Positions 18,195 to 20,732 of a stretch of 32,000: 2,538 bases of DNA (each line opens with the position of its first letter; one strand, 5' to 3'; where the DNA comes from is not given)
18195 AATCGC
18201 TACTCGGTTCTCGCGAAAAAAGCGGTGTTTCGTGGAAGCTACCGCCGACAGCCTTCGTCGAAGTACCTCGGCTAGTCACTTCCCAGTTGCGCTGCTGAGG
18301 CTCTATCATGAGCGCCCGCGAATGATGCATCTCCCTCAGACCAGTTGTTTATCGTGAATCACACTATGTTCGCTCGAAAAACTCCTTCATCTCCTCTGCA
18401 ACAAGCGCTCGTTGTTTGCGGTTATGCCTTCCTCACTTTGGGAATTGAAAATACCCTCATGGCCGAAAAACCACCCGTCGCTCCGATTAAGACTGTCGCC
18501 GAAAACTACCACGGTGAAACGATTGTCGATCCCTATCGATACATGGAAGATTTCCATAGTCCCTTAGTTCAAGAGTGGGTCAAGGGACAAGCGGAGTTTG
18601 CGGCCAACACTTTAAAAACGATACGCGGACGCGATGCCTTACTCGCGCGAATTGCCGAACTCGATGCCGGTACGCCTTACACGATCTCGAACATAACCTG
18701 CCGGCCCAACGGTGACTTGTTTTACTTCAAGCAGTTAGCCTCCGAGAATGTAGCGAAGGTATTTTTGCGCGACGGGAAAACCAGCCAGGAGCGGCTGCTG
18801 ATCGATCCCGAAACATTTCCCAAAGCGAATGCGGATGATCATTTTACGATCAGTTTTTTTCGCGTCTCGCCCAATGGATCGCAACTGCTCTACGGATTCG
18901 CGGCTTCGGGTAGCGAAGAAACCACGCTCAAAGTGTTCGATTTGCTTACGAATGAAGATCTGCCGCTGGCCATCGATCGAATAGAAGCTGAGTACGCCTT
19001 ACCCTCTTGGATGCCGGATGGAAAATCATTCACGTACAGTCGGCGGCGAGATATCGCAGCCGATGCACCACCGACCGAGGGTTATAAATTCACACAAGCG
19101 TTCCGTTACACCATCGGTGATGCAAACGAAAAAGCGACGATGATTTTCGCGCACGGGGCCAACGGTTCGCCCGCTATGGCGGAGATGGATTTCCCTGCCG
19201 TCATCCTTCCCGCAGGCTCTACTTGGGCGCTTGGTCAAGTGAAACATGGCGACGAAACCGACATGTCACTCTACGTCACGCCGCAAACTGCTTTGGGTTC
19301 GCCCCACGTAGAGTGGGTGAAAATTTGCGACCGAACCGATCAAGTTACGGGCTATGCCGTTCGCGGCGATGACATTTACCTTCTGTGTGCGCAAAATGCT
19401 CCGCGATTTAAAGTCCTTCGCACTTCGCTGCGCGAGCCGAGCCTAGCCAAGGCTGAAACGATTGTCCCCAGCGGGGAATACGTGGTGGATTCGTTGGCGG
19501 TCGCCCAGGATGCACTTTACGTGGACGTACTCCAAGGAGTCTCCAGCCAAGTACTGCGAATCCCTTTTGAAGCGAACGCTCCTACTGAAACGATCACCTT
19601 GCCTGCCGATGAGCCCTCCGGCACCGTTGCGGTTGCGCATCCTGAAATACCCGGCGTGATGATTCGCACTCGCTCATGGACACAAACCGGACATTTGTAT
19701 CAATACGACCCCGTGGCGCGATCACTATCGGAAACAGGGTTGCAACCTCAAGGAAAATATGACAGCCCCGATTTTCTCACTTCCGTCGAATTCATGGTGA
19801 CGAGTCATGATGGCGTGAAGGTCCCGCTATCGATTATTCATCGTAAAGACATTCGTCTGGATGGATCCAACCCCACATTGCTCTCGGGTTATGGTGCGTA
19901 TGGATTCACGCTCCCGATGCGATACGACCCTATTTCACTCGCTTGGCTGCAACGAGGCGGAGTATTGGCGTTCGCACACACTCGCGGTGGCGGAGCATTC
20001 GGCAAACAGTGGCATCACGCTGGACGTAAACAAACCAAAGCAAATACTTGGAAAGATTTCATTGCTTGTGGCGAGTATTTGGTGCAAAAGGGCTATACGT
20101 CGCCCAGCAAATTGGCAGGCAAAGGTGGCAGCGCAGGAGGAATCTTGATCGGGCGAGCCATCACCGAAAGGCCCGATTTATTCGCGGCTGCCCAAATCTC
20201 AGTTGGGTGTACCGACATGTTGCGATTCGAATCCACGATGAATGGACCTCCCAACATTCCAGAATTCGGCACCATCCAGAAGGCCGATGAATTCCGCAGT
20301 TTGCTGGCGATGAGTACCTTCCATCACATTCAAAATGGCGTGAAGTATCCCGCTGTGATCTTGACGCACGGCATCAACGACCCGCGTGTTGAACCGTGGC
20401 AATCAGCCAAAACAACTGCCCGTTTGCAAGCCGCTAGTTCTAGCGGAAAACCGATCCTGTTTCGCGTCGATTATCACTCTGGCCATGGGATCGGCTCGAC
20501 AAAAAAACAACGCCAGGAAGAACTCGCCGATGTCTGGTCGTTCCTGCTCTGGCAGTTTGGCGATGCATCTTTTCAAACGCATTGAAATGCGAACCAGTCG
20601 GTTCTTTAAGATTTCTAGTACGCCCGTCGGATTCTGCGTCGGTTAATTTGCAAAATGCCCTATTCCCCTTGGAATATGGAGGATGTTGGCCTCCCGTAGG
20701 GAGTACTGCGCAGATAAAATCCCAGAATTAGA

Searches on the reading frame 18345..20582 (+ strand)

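Call 87: search_protein_families(library=pfam, proteins=[window:18345-20582:+], max_evalue=0.00001)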
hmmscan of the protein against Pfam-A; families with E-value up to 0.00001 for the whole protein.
window:18345-20582:+ (746 aa): 2 families
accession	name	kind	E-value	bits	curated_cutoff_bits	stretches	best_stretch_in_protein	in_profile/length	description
PF00326.27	Peptidase_S9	-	5.8e-51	173.4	22.6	1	532-739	7-211/213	Prolyl oligopeptidase family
PF02897.21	Peptidase_S9_N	-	6.7e-37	127.7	24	1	43-456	1-403/414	Prolyl oligopeptidase, N-terminal beta-propeller domain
